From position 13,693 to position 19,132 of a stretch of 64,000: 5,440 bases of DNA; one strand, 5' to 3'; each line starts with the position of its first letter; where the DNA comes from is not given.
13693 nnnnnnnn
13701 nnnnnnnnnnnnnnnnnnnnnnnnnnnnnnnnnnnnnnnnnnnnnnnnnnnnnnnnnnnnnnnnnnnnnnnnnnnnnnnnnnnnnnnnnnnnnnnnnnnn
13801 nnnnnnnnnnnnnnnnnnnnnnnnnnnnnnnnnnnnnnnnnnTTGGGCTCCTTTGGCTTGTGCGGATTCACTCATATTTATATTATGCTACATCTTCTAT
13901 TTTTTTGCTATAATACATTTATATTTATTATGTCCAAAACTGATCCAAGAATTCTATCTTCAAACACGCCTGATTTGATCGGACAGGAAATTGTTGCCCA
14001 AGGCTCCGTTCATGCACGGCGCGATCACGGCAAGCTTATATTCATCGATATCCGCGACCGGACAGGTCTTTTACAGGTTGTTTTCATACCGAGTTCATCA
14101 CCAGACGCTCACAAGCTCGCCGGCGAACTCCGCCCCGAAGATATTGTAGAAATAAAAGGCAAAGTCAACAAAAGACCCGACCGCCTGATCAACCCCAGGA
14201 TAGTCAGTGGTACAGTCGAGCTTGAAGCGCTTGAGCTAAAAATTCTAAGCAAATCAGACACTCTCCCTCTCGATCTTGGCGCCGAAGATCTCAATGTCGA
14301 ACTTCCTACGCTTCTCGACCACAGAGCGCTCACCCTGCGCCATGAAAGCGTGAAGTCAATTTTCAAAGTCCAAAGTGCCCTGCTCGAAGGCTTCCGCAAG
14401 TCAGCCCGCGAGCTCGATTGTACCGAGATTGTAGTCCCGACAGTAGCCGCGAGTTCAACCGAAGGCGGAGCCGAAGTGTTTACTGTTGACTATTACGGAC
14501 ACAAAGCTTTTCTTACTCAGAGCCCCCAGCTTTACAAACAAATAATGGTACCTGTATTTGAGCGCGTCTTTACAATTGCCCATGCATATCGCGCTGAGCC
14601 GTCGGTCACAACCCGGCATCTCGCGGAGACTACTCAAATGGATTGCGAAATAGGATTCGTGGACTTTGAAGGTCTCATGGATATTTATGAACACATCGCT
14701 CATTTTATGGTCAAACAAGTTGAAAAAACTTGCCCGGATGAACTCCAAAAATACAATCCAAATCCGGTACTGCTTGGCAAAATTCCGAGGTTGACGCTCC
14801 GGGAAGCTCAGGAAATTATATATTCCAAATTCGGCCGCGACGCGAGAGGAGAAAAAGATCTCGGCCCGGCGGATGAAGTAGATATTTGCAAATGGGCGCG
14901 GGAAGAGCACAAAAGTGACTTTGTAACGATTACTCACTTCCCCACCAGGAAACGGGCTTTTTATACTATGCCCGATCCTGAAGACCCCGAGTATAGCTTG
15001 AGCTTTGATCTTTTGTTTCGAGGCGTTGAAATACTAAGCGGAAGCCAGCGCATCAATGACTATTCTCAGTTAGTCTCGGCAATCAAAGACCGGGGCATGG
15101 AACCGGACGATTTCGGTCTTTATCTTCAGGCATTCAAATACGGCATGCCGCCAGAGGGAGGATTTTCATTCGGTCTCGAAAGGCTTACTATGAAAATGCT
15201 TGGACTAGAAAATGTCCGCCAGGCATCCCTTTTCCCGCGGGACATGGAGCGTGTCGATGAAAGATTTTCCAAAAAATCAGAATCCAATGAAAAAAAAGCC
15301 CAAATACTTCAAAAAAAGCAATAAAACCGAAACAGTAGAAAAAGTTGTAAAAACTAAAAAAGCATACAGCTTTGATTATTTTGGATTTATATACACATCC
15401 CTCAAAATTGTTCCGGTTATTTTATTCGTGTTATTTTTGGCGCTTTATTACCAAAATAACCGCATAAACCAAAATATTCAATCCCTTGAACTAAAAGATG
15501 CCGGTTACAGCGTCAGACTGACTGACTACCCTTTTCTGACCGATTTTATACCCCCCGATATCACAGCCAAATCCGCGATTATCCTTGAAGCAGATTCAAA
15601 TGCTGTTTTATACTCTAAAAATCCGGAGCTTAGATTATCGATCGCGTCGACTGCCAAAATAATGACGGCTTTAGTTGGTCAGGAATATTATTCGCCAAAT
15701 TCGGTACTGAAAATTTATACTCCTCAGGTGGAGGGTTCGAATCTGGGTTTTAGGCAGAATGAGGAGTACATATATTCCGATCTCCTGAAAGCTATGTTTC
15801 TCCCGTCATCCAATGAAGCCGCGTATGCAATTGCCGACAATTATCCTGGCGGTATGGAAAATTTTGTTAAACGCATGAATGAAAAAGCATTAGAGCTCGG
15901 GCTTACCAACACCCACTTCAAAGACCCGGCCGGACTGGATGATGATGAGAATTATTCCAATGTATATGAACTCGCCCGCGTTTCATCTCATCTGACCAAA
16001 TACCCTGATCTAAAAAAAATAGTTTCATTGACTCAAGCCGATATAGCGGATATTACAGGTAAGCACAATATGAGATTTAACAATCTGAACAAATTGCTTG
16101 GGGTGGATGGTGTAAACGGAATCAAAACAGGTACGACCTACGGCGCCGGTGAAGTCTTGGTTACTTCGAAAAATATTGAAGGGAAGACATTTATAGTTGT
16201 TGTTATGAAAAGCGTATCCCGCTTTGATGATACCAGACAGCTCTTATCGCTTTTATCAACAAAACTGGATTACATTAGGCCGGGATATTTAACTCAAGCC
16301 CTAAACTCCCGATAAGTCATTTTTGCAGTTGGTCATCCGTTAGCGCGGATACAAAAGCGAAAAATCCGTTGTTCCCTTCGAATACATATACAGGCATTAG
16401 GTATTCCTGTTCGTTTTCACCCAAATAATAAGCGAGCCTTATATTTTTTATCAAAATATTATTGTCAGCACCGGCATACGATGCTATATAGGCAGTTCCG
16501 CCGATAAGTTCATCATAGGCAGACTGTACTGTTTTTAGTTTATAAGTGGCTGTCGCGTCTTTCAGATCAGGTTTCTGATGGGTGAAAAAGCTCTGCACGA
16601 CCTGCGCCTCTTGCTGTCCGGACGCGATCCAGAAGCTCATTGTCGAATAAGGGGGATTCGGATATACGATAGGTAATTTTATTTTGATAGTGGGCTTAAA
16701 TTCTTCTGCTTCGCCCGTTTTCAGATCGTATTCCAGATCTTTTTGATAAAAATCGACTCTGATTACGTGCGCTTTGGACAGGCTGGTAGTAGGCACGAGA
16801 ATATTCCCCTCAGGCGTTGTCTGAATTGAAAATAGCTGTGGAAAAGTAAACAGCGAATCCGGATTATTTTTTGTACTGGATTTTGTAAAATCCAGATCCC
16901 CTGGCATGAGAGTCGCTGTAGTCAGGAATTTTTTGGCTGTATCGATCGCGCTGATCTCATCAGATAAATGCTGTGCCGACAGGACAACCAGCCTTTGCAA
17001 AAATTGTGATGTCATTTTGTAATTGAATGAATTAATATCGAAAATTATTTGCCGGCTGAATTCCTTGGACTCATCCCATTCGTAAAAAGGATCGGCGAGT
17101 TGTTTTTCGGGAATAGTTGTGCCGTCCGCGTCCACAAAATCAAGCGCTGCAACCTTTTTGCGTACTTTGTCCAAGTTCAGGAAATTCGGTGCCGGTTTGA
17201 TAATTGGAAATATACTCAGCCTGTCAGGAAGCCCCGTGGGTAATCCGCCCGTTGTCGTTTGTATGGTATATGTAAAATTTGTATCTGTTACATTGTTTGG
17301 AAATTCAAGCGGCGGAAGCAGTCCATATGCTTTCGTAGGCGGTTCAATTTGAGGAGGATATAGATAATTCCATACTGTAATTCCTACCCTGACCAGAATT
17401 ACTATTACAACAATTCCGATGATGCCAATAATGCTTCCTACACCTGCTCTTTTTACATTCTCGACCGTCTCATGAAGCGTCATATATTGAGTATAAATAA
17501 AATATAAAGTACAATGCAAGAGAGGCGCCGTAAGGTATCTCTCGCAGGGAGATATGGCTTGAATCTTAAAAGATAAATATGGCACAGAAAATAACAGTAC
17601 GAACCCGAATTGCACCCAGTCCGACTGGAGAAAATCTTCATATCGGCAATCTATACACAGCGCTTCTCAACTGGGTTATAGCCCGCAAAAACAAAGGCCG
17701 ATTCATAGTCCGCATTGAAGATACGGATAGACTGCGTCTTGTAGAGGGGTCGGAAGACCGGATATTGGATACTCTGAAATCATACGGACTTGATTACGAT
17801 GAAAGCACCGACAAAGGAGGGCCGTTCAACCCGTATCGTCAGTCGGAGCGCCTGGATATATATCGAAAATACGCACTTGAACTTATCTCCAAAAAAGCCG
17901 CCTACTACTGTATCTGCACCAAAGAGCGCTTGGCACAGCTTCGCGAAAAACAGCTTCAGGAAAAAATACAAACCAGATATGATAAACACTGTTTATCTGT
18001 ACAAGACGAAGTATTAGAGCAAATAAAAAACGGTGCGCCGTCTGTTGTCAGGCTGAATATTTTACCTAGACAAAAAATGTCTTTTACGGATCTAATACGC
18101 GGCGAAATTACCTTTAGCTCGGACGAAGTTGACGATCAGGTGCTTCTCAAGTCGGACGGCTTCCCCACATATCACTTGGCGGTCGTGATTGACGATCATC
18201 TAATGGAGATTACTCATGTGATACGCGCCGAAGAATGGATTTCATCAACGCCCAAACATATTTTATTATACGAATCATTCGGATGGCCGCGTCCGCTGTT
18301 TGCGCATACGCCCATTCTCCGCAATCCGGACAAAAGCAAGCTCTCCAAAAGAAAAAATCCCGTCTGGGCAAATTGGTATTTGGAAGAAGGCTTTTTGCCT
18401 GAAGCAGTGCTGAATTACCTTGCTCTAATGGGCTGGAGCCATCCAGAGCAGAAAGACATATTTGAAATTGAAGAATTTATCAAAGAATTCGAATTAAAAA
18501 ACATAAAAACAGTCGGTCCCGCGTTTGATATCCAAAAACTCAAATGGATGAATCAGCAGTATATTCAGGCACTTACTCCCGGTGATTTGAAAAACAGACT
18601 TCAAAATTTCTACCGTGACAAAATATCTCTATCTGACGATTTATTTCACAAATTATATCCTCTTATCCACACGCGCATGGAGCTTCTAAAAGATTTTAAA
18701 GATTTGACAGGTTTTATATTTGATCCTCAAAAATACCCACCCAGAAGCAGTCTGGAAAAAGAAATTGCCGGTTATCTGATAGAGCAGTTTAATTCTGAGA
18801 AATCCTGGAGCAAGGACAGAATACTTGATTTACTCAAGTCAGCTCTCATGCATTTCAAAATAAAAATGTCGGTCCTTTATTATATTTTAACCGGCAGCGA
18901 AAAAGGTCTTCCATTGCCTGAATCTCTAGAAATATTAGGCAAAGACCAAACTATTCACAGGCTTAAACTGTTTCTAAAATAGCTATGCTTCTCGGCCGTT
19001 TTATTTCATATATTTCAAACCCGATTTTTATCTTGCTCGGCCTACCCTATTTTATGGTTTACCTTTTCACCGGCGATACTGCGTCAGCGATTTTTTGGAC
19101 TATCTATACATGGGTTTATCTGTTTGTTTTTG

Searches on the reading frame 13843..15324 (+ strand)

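Call 48: search_protein_families(library=pfam, proteins=[window:13843-15324:+])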
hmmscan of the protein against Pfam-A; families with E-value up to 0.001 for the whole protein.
window:13843-15324:+ (493 aa): 2 families
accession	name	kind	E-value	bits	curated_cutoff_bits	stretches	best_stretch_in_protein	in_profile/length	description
PF00152.25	tRNA-synt_2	-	8.6e-74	248.8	25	1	156-467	4-307/308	tRNA synthetases class II (D, K and N)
PF01336.31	tRNA_anti-codon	-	6e-16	58.6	27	1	53-135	4-75/75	OB-fold nucleic acid binding domain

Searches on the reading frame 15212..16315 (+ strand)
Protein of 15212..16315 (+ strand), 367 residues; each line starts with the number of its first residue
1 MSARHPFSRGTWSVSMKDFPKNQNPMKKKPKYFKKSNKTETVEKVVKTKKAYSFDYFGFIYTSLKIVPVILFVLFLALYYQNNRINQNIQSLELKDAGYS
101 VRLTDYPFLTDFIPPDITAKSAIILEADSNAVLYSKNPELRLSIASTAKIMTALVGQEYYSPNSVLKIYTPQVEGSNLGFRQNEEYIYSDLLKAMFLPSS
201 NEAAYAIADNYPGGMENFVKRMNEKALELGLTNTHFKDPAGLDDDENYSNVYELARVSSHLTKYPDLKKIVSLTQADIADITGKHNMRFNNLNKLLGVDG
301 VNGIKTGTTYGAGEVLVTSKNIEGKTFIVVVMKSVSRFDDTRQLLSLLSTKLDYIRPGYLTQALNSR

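Call 48: search_protein_families(library=pfam, proteins=[window:15212-16315:+])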
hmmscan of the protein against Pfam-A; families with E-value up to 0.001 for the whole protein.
window:15212-16315:+ (367 aa): 2 families
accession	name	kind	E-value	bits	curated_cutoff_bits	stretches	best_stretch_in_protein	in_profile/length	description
PF00768.25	Peptidase_S11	-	7.5e-53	179.9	27.6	1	114-333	7-236/239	D-alanyl-D-alanine carboxypeptidase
PF13354.11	Beta-lactamase2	-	0.0001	22.2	22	1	132-332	12-213/214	Beta-lactamase enzyme family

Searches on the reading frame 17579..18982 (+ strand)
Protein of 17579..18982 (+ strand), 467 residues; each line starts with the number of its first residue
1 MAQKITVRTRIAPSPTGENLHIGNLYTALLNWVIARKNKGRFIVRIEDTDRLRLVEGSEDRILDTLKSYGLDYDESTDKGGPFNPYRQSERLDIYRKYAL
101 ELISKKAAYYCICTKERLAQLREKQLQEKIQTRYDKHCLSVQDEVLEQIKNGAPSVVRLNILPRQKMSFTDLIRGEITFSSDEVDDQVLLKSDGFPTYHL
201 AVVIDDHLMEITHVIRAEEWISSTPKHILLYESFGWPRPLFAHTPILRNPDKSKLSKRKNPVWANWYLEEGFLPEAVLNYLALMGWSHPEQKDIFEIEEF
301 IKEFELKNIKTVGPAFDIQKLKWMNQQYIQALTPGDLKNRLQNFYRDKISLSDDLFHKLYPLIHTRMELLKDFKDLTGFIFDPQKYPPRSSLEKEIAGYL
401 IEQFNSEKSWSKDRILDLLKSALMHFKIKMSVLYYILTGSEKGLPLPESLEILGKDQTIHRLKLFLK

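Call 48: search_protein_families(library=pfam, proteins=[window:17579-18982:+])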
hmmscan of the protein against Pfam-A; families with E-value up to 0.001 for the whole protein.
window:17579-18982:+ (467 aa): 2 families
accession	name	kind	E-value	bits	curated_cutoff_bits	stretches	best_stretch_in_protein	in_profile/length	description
PF00749.27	tRNA-synt_1c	-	1.9e-102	342.8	23.4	1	7-323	2-314/314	tRNA synthetases class I (E and Q), catalytic domain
PF19269.4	Anticodon_2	-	4.7e-14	53.4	23.6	1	344-464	9-139/141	Anticodon binding domain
